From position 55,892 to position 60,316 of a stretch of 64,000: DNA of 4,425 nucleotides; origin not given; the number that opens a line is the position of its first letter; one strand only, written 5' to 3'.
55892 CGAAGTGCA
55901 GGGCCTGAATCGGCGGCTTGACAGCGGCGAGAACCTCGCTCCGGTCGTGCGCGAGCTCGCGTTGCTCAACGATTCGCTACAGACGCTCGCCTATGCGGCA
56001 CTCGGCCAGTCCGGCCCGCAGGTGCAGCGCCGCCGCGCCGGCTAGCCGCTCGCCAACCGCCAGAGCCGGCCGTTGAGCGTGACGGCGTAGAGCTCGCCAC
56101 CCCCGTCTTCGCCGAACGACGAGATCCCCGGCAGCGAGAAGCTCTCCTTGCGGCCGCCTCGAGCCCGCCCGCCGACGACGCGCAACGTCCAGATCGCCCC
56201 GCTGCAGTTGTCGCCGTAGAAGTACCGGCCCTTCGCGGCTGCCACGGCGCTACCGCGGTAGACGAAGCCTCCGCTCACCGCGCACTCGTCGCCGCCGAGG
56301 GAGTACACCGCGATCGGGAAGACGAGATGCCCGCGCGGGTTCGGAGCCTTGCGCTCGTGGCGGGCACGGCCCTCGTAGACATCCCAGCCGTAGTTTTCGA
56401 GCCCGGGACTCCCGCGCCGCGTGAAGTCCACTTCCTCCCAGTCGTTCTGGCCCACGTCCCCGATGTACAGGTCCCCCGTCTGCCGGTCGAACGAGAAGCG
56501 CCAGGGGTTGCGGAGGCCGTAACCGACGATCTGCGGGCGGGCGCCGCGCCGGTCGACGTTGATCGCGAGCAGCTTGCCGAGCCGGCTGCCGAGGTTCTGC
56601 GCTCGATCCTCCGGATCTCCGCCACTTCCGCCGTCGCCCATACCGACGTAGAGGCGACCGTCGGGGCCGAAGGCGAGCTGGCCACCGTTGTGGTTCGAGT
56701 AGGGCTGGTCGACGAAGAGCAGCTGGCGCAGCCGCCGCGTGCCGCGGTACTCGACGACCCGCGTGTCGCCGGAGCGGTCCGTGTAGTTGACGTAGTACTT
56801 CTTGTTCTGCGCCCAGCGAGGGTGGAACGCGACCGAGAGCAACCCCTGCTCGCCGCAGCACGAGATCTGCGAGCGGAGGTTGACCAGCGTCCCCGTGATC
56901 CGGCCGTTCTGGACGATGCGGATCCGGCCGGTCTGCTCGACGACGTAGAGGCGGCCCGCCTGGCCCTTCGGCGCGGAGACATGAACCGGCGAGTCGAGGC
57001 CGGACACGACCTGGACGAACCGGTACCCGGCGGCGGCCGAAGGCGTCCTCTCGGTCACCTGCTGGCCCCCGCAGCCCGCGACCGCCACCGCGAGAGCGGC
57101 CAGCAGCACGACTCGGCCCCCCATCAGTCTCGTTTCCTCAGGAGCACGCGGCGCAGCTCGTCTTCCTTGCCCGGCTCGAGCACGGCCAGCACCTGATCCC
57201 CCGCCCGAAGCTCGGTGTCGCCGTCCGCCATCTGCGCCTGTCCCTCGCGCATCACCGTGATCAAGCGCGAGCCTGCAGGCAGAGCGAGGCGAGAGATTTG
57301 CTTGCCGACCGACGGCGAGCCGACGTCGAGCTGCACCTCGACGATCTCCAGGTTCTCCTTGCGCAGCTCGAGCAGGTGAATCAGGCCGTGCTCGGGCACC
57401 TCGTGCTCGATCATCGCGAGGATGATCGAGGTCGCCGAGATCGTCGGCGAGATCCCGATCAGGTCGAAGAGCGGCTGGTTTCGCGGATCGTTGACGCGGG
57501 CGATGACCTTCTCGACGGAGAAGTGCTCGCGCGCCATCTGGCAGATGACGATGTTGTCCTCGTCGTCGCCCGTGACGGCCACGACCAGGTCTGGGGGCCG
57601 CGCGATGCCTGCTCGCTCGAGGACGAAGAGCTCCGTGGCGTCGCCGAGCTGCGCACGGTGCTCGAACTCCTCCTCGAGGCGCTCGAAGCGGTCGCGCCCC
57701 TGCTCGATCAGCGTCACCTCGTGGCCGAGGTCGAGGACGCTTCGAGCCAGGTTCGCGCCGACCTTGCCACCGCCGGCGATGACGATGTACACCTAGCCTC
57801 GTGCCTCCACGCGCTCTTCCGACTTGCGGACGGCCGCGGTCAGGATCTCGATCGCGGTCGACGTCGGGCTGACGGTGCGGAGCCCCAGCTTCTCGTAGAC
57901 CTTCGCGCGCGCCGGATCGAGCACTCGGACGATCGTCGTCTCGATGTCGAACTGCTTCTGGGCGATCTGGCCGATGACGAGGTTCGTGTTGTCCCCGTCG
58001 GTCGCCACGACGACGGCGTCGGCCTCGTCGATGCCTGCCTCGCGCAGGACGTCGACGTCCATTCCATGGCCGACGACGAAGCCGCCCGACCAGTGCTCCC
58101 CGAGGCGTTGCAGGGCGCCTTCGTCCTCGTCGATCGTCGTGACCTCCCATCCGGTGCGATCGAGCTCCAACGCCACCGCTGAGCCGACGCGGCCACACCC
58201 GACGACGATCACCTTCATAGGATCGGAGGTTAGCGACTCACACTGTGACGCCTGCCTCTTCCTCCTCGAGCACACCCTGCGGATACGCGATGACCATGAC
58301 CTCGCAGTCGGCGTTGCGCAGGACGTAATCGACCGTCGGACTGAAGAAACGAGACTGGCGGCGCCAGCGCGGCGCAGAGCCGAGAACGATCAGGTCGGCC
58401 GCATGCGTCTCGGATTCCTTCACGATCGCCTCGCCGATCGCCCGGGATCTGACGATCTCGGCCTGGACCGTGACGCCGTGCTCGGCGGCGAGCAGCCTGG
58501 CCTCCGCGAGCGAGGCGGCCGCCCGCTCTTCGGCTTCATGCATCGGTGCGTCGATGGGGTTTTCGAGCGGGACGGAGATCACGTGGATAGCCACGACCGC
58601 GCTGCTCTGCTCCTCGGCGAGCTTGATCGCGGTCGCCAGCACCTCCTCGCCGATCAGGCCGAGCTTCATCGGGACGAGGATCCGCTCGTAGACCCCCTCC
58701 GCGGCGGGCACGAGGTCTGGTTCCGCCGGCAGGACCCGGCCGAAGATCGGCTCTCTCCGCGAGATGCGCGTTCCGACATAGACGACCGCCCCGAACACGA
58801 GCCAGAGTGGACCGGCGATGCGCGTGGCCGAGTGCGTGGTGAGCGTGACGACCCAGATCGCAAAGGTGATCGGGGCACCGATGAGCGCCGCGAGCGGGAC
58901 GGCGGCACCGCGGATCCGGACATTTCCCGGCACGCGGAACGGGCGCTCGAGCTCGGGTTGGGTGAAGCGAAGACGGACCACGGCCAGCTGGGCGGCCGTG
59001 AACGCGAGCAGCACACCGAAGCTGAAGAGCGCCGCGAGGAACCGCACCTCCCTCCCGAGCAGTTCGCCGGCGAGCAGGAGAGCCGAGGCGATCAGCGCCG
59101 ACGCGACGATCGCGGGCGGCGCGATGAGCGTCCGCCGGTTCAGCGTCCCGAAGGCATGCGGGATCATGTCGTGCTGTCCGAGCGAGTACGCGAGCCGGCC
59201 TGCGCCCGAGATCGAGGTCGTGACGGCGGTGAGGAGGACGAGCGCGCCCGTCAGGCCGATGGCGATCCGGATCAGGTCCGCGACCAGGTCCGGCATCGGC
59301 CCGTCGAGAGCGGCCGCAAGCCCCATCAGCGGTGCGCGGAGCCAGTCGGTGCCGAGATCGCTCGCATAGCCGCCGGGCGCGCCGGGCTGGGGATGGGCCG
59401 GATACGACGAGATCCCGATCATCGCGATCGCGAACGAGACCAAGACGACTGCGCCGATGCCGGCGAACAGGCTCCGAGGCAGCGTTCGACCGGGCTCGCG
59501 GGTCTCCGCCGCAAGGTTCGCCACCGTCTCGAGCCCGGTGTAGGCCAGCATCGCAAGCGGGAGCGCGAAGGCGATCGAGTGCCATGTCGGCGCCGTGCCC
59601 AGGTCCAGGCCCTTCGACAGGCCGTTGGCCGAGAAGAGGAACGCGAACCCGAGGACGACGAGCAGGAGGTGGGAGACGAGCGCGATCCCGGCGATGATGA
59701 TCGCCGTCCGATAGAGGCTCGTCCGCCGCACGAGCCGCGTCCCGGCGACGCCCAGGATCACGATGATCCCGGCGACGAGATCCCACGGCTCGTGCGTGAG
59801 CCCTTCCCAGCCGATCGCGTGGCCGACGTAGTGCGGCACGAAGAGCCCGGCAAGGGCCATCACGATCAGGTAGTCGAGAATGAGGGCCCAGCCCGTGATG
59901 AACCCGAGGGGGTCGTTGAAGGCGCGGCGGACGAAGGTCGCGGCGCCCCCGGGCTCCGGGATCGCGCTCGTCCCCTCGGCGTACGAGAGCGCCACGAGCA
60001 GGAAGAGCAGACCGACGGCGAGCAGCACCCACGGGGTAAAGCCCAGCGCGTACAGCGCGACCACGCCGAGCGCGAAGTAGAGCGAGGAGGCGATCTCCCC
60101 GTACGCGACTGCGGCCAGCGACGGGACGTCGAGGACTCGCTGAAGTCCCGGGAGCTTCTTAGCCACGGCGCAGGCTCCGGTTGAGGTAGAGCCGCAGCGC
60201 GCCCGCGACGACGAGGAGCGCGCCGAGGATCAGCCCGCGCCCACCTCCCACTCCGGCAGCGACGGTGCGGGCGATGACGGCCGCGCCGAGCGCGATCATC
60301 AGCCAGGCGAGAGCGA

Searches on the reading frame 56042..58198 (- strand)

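Call 7: search_protein_families(library=pfam, proteins=[window:56042-58198:-])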
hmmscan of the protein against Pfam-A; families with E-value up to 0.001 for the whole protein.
window:56042-58198:- (718 aa): 1 family
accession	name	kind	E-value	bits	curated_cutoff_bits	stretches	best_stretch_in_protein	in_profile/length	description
PF07995.17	GSDH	-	2e-33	116.5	25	1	415-707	13-323/332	Glucose / Sorbosone dehydrogenase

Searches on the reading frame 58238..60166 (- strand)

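Call 7: search_protein_families(library=pfam, proteins=[window:58238-60166:-])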
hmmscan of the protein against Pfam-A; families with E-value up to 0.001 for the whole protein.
window:58238-60166:- (642 aa): 3 families
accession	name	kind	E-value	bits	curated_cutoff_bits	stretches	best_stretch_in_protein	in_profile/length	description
PF13520.12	AA_permease_2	-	1.7e-32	113.3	27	1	12-442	1-405/427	Amino acid permease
PF00582.32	Usp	-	1e-18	68.6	24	1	493-626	2-140/141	Universal stress protein family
PF00324.27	AA_permease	-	3.9e-17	62.5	24.6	1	39-402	24-384/470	Amino acid permease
